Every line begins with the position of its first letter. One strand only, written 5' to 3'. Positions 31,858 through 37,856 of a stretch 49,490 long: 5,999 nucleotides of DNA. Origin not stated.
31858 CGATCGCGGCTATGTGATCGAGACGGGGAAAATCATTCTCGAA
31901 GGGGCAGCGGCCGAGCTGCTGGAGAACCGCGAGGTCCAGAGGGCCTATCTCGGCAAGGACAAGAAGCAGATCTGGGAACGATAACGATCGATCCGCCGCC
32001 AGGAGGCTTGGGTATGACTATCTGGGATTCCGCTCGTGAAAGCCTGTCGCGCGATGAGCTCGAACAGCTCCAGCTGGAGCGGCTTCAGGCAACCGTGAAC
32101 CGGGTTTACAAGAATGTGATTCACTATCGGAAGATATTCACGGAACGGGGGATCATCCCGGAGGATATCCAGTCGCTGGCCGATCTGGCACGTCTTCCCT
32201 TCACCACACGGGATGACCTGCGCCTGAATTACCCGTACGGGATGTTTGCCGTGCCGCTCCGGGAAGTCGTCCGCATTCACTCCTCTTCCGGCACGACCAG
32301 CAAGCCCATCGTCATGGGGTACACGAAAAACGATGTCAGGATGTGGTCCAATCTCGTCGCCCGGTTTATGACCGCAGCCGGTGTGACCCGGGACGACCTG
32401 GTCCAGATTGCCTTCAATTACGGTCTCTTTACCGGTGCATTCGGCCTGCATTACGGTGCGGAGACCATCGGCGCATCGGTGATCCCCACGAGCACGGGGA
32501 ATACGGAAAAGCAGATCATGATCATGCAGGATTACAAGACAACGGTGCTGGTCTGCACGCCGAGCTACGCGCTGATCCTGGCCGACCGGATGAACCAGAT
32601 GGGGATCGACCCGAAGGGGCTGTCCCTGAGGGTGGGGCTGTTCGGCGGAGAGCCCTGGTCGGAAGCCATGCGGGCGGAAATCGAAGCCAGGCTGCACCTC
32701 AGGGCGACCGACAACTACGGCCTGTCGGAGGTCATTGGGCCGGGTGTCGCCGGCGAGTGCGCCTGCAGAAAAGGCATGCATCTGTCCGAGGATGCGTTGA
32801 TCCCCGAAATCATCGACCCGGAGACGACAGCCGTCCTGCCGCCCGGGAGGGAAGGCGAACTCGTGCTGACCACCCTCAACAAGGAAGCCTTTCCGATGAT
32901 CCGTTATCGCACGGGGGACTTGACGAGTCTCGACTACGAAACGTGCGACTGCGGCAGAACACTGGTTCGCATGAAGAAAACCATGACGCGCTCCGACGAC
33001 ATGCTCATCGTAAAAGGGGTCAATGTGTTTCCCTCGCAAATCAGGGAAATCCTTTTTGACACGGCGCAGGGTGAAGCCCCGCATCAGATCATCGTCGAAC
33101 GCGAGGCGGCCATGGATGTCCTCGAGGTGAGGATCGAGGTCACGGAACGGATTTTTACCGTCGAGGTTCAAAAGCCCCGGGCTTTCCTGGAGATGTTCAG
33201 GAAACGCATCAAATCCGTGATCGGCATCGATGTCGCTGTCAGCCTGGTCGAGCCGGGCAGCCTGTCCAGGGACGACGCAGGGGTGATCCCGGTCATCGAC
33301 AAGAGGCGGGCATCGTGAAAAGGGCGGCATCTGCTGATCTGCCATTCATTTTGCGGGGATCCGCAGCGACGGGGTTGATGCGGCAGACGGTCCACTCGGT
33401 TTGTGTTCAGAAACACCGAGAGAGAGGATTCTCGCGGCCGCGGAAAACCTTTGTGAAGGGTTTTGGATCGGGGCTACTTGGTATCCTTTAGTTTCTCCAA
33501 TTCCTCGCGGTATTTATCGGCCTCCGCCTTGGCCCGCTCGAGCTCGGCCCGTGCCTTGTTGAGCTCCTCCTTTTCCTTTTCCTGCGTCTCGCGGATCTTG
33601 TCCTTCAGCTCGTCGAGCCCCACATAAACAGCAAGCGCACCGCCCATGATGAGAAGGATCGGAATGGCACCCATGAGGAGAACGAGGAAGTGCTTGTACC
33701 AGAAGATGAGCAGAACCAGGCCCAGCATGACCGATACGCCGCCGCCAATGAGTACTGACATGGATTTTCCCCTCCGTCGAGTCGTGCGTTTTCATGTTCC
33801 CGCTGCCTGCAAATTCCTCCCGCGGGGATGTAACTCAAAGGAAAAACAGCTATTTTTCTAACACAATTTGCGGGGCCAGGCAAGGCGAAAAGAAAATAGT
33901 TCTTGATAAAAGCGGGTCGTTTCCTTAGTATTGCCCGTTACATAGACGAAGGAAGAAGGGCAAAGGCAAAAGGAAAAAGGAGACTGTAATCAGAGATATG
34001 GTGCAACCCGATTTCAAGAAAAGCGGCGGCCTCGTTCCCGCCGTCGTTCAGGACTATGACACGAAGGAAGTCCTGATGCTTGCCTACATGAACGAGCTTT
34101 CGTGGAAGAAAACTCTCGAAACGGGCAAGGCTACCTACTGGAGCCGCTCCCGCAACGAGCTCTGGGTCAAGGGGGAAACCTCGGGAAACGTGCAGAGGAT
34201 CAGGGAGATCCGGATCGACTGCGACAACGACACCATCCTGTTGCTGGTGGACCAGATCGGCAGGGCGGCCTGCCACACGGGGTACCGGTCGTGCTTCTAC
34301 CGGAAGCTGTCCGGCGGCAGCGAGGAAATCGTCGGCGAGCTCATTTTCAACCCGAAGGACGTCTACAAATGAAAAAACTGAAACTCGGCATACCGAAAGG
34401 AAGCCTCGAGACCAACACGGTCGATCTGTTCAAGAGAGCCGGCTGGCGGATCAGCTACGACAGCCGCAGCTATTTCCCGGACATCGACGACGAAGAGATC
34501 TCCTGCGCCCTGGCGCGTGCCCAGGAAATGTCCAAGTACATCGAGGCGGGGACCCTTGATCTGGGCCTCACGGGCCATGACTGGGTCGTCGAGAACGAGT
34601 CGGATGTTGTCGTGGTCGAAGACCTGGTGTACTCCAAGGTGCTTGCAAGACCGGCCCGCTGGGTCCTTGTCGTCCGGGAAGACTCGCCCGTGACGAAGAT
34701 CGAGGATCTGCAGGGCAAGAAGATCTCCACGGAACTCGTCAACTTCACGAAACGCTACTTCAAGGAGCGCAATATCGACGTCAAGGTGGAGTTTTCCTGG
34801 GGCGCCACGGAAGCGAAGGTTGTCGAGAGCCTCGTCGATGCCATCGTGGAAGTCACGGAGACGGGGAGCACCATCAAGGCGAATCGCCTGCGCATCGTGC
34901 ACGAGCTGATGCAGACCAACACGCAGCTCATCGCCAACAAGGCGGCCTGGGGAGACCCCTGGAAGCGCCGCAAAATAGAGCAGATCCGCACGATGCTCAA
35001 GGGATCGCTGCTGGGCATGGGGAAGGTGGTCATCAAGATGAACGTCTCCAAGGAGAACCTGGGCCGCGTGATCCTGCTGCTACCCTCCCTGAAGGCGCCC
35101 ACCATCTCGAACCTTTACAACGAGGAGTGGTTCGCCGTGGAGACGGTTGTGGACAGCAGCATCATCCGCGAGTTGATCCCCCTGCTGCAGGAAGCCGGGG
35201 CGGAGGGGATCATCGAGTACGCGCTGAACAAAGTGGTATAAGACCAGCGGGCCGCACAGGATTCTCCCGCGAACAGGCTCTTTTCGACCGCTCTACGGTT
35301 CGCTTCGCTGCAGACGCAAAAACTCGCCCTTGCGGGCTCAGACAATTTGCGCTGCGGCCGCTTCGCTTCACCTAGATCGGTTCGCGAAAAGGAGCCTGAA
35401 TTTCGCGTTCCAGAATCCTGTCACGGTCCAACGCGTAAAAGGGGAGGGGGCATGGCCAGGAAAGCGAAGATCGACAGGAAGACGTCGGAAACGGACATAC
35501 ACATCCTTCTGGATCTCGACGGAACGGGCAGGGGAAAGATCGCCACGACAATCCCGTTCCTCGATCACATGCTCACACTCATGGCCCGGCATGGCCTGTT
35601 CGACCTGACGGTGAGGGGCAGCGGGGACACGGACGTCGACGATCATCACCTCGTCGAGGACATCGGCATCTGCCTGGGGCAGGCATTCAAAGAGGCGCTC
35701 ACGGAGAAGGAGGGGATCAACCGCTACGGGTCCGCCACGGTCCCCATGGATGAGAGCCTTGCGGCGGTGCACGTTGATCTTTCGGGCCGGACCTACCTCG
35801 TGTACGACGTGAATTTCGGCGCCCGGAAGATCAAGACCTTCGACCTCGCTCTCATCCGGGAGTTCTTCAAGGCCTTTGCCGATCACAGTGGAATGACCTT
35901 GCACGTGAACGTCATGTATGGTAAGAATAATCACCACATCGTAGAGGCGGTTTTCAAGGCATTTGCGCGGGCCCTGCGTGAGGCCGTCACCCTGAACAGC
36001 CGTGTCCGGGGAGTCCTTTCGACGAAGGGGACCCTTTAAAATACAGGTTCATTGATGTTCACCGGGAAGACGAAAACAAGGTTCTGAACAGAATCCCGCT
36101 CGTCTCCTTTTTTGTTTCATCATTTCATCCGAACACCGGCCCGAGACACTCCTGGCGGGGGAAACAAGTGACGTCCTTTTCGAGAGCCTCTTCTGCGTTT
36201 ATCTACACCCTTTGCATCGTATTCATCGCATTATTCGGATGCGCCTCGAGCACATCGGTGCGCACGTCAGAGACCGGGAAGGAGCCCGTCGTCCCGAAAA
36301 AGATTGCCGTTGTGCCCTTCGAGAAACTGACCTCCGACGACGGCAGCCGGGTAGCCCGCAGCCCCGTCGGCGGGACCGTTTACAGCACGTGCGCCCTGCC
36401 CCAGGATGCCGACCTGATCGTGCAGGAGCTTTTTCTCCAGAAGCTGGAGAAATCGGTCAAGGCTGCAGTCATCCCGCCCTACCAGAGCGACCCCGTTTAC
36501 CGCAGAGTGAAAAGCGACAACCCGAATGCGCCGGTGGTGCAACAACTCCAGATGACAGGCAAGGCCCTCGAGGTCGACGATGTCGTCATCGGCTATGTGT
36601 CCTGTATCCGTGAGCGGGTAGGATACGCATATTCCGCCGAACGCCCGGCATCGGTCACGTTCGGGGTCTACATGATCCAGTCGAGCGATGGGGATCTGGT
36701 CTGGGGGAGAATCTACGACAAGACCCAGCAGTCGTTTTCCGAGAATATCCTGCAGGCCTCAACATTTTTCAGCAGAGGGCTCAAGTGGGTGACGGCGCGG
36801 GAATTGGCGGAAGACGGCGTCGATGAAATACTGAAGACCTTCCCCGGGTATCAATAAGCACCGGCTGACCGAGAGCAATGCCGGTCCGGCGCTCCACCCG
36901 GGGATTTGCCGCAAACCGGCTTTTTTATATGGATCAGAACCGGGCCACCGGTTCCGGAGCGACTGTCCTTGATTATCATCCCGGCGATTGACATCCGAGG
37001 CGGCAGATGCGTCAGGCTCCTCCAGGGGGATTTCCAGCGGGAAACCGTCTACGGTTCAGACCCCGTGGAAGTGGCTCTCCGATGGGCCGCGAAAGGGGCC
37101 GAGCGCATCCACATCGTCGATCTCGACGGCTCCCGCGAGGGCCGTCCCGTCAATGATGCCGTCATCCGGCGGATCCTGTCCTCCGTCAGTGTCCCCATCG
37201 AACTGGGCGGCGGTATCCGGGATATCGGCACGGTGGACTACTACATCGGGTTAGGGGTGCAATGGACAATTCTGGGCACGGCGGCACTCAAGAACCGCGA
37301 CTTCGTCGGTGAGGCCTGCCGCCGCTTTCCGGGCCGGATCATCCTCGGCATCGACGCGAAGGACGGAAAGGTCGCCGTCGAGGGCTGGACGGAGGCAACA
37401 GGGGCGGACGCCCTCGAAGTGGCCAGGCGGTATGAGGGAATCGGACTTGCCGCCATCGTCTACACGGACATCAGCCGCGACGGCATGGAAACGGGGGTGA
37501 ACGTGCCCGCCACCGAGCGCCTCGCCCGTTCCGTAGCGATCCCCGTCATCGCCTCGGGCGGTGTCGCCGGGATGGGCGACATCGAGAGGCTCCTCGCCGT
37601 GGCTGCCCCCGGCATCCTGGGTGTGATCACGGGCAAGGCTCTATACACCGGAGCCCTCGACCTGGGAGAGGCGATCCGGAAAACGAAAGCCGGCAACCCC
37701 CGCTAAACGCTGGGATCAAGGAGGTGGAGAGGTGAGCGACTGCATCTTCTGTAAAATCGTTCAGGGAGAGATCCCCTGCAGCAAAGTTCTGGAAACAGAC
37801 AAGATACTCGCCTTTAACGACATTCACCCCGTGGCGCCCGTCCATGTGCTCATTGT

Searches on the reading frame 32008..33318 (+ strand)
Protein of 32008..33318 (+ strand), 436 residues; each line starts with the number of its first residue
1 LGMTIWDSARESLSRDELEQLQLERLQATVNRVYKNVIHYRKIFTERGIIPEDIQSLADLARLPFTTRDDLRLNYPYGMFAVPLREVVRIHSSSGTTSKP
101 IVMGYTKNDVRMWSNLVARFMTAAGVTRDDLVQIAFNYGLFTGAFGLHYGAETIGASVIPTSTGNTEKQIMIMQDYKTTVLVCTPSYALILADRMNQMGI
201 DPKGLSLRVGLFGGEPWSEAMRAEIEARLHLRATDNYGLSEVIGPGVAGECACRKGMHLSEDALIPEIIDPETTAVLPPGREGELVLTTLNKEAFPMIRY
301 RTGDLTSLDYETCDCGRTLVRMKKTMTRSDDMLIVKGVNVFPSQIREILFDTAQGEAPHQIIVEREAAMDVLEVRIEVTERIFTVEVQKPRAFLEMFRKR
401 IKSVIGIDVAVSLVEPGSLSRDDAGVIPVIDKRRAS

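Call 7: search_protein_families(library=pfam, proteins=[window:32008-33318:+])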
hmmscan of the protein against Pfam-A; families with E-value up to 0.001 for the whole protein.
window:32008-33318:+ (436 aa): 2 families
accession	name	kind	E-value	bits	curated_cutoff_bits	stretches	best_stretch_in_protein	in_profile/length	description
PF14535.12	AMP-binding_C_2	-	1.5e-21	76.9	25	1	337-433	1-96/96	AMP-binding enzyme C-terminal domain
PF00501.34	AMP-binding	-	6.7e-12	45.3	29.9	1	92-287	169-374/384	AMP-binding enzyme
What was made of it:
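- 27286..33318 (+): Regulated operon: SD AAGGAGG 27286-92; LivK-type binding protein 27298-28440; permeases 28498-29382 and 29443-30444; ATPases 30437-31189 and 31217-31984; PaaK-like aryl-acetate-CoA ligase 32008-33318. Pfam (call 7).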

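Call 39: search_solved_structures(query=window:32008-33318:+, max_evalue=1e-10)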
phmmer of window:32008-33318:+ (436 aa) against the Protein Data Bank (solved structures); distinct sequences matched with E-value up to 1e-10: 8.
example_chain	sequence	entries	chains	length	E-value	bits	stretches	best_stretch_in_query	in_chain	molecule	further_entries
2y4o_A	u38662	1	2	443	2.7e-126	425.2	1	11-435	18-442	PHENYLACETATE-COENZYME A LIGASE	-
2y27_A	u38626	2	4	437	1.5e-123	416.1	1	11-434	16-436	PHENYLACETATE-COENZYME A LIGASE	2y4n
4r1l_A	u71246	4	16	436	5.1e-107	361.7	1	4-433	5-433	Phenylacetate-coenzyme A ligase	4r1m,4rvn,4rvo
6hdw_A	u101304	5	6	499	6.3e-57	196.7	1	5-434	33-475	2-hydroxyisobutyryl-CoA synthetase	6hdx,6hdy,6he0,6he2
9s3l_A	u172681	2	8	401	3.9e-30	108.5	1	53-322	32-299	Phenylacetate-CoA ligase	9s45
6wuq_A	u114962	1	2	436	1.1e-28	103.7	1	17-379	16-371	AjiA1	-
6siw_A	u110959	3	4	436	1.2e-28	103.6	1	46-389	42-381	PaaK-like ligase (AMP-dependent synthetase and ligase) | AMP-dependent synthetase and ligase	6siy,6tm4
6siw_B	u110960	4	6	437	1.2e-28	103.6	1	21-389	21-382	PaaK-like ligase (AMP-dependent synthetase and ligase) | AMP-dependent synthetase and ligase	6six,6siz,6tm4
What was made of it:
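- On Phenylacetate-CoA ligase PaaK (equivalog TIGR02155): The protein is strongly PaaK-like (2y4o, E 3e-126, call 39), but its substrate may differ.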

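Call 76: search_protein_families(library=ncbifam, proteins=[window:32008-33318:+])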
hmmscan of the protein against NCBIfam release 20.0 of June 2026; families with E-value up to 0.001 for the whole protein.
window:32008-33318:+ (436 aa): 14 families
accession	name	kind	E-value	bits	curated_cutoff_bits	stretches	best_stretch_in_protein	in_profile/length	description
TIGR02155.1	PA_CoA_ligase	equivalog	1.1e-159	531.6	646.3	1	11-433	1-422/422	phenylacetate--CoA ligase PaaK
NF041878.1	paak_haloarch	equivalog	9.7e-152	505.4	700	1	10-431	5-425/427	phenylacetate--CoA ligase PaaK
NF045666.1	DVU1553_fam_AMP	equivalog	2.7e-59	200.9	300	1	9-328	14-330/331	DVU_1553 family AMP-dependent CoA ligase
NF053551.1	FlxY_rubin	equivalog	1.6e-57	195.1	520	1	13-407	4-397/424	flexirubin biosynthesis putative acyl-CoA ligase FlxY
TIGR03335.1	F390_ftsA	equivalog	5.1e-49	167.2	458.7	1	11-373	7-370/445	coenzyme F390 synthetase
NF041217.1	BagE_FevW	exception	5e-42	144.3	800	1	16-381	11-361/424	bagremycin/ferroverdin synthetase BagE/FevW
NF004837.0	PRK06187.1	subfamily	1.4e-09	36.7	476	1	88-351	173-444/531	long-chain-fatty-acid--CoA ligase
TIGR02304.1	aden_form_hyp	equivalog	6.9e-08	31.9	251.9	1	167-371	177-373/430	F390 synthetase-related protein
NF006181.0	PRK08314.1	subfamily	3.4e-07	28.9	705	1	81-288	200-404/563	long-chain-fatty-acid--CoA ligase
NF005801.1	PRK07656.1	equivalog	4.9e-06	25.4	657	0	89-245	168-320/500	FadD3 family acyl-CoA ligase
NF004822.0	PRK06178.1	equivalog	0.00016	20.4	782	1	268-350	404-489/571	acyl-CoA synthetase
TIGR02262.1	benz_CoA_lig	subfamily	0.00024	19.9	375.25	0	92-241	168-314/508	benzoate-CoA ligase family protein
TIGR01733.1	AA-adenyl-dom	subfamily_domain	0.00029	19.8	317.4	0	93-242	128-273/409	amino acid adenylation domain-containing protein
NF006167.0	PRK08308.1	equivalog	0.00046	19.2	513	0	325-352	309-336/414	acyl-CoA synthetase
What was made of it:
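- On Phenylacetate-CoA ligase PaaK (equivalog TIGR02155): 531.6 bits against 646.3 (call 76).
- The ligase is PaaK-like (calls 39, 76). The PaaK-like protein scores below the equivalog cut-off, 531.6 against 646.3 (call 76).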

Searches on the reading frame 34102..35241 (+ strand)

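Call 7: search_protein_families(library=pfam, proteins=[window:34102-35241:+])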
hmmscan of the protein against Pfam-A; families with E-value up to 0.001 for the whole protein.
window:34102-35241:+ (379 aa): 2 families
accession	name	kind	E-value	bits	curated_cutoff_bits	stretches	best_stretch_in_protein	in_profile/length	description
PF01634.23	HisG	-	4.2e-44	150.7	25.5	1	139-300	1-157/158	ATP phosphoribosyltransferase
PF08029.16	HisG_C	-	4.2e-23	81.7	23.5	1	307-377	3-73/73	HisG, C-terminal domain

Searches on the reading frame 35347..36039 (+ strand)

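Call 41: search_protein_families(library=pfam, proteins=[window:35347-36039:+], max_evalue=0.00001)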
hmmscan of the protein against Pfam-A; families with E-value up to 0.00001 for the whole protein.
window:35347-36039:+ (230 aa): 1 family
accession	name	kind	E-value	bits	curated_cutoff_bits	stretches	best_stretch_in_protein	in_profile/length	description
PF00475.24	IGPD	-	1.1e-65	220.5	27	1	67-210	1-144/144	Imidazoleglycerol-phosphate dehydratase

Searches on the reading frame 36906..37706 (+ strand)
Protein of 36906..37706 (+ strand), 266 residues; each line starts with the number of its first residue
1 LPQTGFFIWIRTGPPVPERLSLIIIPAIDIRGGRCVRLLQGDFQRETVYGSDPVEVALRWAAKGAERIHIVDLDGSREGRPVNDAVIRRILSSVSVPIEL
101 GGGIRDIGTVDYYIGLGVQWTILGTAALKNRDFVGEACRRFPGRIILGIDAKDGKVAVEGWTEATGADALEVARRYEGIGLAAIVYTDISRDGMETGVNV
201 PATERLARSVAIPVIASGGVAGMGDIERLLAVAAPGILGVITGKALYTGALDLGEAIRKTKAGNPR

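Call 41: search_protein_families(library=pfam, proteins=[window:36906-37706:+], max_evalue=0.00001)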
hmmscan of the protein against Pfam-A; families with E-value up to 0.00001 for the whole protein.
window:36906-37706:+ (266 aa): 1 family
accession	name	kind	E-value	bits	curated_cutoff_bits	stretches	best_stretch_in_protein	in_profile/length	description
PF00977.27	His_biosynth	-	9e-80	267.8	23.6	1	24-251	2-227/228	Histidine biosynthesis protein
